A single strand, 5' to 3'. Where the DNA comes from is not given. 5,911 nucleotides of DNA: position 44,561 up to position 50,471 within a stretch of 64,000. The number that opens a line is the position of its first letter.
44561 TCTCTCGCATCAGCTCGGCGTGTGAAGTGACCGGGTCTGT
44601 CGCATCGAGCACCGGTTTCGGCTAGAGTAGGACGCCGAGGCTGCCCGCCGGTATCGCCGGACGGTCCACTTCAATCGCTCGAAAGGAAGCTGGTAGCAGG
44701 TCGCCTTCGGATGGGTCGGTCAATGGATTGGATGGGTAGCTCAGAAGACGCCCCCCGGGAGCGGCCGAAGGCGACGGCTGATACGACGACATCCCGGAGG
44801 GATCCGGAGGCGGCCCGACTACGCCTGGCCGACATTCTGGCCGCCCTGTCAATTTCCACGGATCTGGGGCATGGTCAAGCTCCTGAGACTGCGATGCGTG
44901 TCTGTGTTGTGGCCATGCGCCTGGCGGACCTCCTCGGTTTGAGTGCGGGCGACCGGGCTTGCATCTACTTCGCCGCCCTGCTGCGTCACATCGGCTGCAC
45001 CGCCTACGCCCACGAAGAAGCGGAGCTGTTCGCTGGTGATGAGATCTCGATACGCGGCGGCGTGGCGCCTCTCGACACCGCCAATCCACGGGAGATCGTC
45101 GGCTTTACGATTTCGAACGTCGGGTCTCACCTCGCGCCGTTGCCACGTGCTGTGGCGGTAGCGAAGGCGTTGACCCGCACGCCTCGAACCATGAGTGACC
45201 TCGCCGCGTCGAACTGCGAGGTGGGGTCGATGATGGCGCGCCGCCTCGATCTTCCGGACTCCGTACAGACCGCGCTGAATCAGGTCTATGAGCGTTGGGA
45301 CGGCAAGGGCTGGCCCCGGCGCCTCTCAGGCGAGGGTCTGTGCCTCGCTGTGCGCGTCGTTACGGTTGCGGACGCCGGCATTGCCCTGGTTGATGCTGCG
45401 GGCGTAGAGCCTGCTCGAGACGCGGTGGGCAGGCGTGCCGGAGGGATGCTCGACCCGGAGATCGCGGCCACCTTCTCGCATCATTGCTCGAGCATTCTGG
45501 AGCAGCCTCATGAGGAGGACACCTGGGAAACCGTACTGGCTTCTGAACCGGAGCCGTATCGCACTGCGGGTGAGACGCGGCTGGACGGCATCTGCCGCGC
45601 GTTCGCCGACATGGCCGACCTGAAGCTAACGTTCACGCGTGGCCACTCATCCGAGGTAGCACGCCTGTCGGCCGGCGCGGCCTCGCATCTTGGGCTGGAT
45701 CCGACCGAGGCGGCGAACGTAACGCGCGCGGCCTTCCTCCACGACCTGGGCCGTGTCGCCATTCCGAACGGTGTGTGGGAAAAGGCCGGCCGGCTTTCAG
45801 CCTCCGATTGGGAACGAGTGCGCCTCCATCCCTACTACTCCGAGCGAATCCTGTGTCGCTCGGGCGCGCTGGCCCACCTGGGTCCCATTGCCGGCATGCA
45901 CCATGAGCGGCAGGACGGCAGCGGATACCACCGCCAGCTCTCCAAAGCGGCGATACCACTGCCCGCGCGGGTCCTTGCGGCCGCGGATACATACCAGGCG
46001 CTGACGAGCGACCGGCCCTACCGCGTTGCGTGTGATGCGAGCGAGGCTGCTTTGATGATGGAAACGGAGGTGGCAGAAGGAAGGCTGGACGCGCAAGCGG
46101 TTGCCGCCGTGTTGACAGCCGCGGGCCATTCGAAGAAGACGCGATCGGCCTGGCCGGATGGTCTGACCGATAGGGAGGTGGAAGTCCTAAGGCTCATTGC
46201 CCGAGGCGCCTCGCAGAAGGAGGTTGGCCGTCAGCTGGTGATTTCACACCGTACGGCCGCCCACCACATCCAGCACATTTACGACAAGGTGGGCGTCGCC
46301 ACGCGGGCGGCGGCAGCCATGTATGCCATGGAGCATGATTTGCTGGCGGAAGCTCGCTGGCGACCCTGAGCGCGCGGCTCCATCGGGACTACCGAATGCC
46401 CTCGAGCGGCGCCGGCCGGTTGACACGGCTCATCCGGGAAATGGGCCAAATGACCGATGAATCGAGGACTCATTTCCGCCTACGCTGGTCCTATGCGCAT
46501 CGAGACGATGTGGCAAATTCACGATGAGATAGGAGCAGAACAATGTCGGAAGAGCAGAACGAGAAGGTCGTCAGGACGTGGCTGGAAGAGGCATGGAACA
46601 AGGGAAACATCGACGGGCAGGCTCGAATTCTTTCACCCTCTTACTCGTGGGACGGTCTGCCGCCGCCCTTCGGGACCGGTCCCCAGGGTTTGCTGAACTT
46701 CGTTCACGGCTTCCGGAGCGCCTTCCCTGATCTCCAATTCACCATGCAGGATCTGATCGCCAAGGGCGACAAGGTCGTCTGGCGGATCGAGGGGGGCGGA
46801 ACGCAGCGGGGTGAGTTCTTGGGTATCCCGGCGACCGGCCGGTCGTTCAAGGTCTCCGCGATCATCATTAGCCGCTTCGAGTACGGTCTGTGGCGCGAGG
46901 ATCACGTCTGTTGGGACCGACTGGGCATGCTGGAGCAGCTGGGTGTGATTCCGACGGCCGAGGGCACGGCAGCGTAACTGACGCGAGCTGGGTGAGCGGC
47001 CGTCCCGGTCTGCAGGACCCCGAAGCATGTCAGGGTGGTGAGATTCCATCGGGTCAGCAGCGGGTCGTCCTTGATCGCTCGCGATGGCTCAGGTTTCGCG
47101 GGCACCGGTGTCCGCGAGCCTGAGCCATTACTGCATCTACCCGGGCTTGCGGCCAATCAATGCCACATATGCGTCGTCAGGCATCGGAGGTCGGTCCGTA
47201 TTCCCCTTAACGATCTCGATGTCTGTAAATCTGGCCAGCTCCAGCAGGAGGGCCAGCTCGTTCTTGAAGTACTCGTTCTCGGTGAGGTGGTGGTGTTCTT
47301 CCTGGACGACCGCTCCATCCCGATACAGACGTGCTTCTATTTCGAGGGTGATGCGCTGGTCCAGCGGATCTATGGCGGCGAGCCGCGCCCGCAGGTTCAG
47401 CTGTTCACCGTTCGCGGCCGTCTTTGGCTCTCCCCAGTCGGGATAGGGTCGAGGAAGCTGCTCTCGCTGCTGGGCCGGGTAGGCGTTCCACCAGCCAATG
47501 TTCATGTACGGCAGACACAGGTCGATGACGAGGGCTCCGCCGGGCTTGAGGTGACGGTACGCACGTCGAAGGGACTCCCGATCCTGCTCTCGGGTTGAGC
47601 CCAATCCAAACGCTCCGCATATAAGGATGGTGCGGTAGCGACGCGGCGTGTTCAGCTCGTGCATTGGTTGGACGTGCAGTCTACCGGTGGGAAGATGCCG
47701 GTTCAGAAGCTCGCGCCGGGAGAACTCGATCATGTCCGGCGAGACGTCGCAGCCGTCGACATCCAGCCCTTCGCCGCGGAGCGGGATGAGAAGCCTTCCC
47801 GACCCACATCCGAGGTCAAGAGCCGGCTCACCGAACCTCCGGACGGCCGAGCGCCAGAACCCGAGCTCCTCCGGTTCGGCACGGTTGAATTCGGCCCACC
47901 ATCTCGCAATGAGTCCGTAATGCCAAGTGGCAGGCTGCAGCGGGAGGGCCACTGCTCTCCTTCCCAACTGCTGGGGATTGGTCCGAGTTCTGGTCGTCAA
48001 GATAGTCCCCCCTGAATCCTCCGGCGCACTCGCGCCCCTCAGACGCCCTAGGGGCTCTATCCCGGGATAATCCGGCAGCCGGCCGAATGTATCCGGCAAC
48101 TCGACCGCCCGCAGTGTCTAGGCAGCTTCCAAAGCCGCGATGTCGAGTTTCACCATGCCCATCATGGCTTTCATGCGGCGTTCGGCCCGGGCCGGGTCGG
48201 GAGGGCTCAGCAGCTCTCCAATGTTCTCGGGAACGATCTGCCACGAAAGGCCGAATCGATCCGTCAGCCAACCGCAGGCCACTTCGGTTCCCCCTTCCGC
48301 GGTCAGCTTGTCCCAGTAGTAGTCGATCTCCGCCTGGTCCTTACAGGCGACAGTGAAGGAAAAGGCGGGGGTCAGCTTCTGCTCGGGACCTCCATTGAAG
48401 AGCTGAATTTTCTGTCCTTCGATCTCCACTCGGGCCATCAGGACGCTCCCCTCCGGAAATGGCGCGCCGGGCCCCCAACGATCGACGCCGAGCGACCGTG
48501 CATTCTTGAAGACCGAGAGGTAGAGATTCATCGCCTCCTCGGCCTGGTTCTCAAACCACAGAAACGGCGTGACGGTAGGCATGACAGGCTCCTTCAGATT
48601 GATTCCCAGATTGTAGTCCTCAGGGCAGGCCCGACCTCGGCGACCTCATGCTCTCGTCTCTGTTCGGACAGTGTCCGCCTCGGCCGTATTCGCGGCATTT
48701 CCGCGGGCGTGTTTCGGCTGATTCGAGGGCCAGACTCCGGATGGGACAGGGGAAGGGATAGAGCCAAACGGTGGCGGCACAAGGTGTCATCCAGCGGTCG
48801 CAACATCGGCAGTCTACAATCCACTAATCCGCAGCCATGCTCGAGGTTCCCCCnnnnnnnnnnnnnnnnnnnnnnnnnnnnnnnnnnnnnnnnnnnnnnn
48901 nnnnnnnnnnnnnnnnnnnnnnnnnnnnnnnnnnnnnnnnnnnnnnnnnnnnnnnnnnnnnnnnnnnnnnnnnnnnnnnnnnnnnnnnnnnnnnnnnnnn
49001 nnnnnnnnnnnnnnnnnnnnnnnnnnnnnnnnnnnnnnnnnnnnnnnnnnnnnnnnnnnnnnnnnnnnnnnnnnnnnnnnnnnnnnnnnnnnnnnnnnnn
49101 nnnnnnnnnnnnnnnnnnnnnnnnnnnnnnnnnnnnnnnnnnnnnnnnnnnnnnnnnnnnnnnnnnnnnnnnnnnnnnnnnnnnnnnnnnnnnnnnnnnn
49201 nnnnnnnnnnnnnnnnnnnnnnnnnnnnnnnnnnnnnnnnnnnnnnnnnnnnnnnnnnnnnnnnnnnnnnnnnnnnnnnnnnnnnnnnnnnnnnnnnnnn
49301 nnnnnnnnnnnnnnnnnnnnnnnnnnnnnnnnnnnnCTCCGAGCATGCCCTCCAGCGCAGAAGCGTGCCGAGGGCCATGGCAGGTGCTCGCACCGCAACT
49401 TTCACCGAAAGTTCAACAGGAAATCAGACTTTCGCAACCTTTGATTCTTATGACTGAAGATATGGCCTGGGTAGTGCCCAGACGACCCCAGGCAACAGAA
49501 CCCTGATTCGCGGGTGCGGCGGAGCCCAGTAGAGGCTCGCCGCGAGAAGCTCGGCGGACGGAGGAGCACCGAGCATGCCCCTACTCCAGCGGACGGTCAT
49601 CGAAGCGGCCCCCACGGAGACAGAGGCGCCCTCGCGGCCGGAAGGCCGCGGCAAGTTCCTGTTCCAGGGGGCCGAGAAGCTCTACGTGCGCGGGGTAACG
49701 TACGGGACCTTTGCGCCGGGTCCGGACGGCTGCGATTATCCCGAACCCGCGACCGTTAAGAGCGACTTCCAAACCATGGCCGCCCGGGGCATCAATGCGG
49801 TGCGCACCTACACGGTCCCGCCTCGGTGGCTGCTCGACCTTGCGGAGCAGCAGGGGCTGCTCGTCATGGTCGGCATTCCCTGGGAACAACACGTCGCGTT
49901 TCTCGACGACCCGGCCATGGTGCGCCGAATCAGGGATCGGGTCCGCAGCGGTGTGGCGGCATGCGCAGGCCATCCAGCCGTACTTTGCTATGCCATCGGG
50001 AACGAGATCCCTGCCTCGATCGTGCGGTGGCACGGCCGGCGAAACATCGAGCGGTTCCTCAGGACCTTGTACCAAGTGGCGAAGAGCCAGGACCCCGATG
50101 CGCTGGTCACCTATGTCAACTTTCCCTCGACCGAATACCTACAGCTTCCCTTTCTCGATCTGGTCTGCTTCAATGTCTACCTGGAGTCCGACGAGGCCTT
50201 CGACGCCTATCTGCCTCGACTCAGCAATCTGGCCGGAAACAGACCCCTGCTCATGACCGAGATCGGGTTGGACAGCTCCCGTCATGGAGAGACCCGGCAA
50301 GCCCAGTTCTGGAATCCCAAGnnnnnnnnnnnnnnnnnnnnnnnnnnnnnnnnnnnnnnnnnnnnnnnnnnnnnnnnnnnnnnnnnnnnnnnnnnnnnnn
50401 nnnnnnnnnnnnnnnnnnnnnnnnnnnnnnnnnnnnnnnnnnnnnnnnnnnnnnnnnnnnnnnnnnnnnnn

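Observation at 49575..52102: Clan GH-A glycosidase-like gene and GT2 glycosyltransferase joined by a GTGA overlap: either translationally coupled partners or a frameshifted bifunctional hydrolase-transferase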

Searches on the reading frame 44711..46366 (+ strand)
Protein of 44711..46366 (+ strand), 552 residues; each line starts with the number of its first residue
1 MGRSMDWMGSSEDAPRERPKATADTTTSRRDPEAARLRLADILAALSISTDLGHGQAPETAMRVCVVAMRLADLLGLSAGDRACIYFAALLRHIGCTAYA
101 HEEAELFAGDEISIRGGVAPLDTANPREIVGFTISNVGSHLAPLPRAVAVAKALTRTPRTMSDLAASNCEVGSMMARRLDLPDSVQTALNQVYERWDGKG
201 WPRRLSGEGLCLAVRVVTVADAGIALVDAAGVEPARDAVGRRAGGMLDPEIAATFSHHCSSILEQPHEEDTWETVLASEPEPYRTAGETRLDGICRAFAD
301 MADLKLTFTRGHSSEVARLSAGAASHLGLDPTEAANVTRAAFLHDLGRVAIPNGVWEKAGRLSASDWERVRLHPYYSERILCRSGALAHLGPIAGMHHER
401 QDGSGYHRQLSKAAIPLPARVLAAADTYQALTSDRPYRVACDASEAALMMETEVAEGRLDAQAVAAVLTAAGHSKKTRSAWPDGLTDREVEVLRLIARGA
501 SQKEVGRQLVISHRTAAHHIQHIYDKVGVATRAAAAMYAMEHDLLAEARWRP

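Call 11: search_protein_families(library=pfam, proteins=[window:44711-46366:+], max_evalue=0.001)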
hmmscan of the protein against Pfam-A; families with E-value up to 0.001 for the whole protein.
window:44711-46366:+ (552 aa): 4 families
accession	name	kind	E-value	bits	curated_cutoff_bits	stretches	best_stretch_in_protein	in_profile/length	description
PF13487.12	HD_5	-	1e-42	146.2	27.2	2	297-462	2-169/170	HD domain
PF01966.28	HD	-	4.9e-16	59.5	22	1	311-430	3-115/116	HD domain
PF00196.25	GerE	-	1.6e-13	50.5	23.5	1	484-539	2-57/57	Bacterial regulatory proteins, luxR family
PF08668.18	HDOD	-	9.5e-07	28.9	22.9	0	59-142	97-177/196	HDOD domain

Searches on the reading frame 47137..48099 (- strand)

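Call 3: search_protein_families(library=pfam, proteins=[window:47137-48099:-], max_evalue=0.01)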
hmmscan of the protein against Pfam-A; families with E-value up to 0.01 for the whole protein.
window:47137-48099:- (320 aa): 8 families
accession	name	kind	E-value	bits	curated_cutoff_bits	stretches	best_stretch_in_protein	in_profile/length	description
PF13649.12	Methyltransf_25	-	1.6e-14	54.8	27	1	94-188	2-97/97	Methyltransferase domain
PF08242.18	Methyltransf_12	-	1.4e-12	48.6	30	1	94-190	1-98/98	Methyltransferase domain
PF08241.18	Methyltransf_11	-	8.4e-11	42.8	21.2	1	94-192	1-95/95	Methyltransferase domain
PF13489.12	Methyltransf_23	-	2.2e-08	34.4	27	1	91-196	24-120/164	Methyltransferase domain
PF13847.12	Methyltransf_31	-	3.4e-08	33.7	27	1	91-195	5-112/145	Methyltransferase domain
PF01209.24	Ubie_methyltran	-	4.3e-06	26.7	20.1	1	88-192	46-151/233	ubiE/COQ5 methyltransferase family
PF05175.20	MTS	-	2.2e-05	24.6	23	1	91-192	33-138/170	Methyltransferase small domain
PF03848.20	TehB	-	0.0069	16.3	20.4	1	93-160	34-101/193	Tellurite resistance protein TehB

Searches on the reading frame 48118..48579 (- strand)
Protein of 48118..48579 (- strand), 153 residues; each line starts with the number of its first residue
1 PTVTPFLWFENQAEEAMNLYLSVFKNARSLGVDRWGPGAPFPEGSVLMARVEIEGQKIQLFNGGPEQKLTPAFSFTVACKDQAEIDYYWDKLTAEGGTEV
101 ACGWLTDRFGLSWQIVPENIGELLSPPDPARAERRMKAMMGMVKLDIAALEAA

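Call 11: search_protein_families(library=pfam, proteins=[window:48118-48579:-], max_evalue=0.001)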
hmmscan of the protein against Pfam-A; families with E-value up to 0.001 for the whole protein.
window:48118-48579:- (153 aa): 1 family
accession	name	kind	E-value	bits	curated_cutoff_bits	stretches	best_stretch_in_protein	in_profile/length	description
PF06983.19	3-dmu-9_3-mt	-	5.9e-39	133.6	24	1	3-116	3-116/116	3-demethylubiquinone-9 3-methyltransferase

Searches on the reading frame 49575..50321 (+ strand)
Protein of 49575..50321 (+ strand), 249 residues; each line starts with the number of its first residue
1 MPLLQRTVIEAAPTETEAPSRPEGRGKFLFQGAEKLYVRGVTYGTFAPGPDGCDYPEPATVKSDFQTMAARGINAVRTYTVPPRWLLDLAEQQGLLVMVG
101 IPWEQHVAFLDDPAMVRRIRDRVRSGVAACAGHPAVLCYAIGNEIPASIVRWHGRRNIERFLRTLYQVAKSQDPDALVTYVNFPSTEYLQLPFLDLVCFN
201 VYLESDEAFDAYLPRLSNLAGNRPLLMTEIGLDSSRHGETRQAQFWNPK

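Call 3: search_protein_families(library=pfam, proteins=[window:49575-50321:+], max_evalue=0.01)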
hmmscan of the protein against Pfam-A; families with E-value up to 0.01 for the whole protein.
window:49575-50321:+ (249 aa): 1 family
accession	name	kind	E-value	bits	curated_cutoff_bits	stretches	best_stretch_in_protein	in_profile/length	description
PF02836.23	Glyco_hydro_2_C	-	5.8e-13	49.1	21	1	60-233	37-213/302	Glycosyl hydrolases family 2, TIM barrel domain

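Call 10: list_cluster_members(proteins=[P0001, window:49575-50321:+, window:52106-53863:+])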
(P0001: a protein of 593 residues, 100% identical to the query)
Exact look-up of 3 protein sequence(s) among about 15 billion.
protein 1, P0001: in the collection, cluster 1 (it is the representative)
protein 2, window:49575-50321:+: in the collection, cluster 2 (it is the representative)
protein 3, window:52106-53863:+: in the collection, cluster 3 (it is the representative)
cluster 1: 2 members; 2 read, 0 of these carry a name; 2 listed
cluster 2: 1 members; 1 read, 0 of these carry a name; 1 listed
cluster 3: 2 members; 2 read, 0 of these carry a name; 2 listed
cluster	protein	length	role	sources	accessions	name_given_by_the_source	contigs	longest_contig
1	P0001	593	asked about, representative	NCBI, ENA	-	-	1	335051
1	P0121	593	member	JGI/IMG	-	-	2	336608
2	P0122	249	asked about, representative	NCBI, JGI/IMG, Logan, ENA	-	-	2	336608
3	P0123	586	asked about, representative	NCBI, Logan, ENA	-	-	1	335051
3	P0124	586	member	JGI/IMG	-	-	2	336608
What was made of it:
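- ORF A is also recorded from 335-kb and 337-kb contigs (call 10).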

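Call 13: find_encoding_contigs(protein=P0122, flank=10000, max_places=6)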
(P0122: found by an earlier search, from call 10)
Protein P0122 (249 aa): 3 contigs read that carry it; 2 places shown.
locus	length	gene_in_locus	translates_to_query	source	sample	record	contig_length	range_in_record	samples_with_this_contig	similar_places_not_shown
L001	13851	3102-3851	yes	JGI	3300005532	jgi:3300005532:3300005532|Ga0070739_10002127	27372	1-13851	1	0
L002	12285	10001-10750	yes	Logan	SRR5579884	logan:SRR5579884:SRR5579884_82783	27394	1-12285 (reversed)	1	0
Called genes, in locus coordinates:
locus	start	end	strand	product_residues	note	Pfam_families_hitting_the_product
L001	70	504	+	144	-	PF07366:SnoaL, PF12680:SnoaL_2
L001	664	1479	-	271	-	PF13489:Methyltransf_23, PF01209:Ubie_methyltran (weak), PF05175:MTS (faint), PF13847:Methyltransf_31, PF08241:Methyltransf_11, PF08242:Methyltransf_12, PF13649:Methyltransf_25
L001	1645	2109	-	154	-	PF06983:3-dmu-9_3-mt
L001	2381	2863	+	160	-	PF10604:Polyketide_cyc2 (weak), PF08327:AHSA1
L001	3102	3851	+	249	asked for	PF02836:Glyco_hydro_2_C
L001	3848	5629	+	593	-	PF00535:Glycos_transf_2, PF10111:Glyco_tranf_2_2 (weak), PF13641:Glyco_tranf_2_3, PF13632:Glyco_trans_2_3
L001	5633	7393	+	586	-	PF00664:ABC_membrane, PF00005:ABC_tran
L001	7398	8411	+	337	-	PF01636:APH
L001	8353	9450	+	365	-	PF01636:APH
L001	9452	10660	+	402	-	-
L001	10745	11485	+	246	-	PF04794:YdjC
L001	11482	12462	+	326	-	PF01073:3Beta_HSD, PF01370:Epimerase, PF02719:Polysacc_synt_2, PF04321:RmlD_sub_bind, PF05368:NmrA (weak), PF13460:NAD_binding_10 (weak), PF16363:GDP_Man_Dehyd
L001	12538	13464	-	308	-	PF00296:Bac_luciferase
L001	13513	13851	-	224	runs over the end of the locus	PF04279:IspA (faint)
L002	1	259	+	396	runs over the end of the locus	PF00150:Cellulase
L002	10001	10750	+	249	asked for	PF02836:Glyco_hydro_2_C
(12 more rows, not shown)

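Call 49: find_encoding_contigs(protein=P0121, flank=2000, max_places=6)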
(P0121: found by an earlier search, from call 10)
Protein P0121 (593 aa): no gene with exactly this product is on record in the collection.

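Call 66: search_protein_representatives(protein=window:49575-50321:+)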
Query: 249 residues. Proteins with E-value up to 0.001 (for the whole library): 2811; up to 1e-10: 1679; up to 1e-30: 510. The best 150 are listed.
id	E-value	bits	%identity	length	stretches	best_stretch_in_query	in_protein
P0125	1.7e-94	332.2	63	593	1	16-244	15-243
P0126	6.3e-94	330.3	66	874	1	17-244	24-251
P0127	2.9e-93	328.2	64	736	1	20-244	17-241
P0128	3.5e-91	321.3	62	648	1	10-244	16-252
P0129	1.2e-90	319.6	63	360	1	20-243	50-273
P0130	7.3e-90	317.0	61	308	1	11-244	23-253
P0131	5.7e-89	314.1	58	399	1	13-244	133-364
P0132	2.8e-87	308.6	62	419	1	20-245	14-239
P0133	4.1e-87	308.0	62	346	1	17-243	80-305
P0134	7.6e-87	307.1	61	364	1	19-244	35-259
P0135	1.7e-86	306.0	61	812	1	18-239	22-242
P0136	3.9e-85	301.6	59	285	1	16-243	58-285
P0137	4.1e-85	301.5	64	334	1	24-244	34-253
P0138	3.1e-83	295.3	59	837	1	20-244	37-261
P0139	5.7e-83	294.5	66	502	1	46-244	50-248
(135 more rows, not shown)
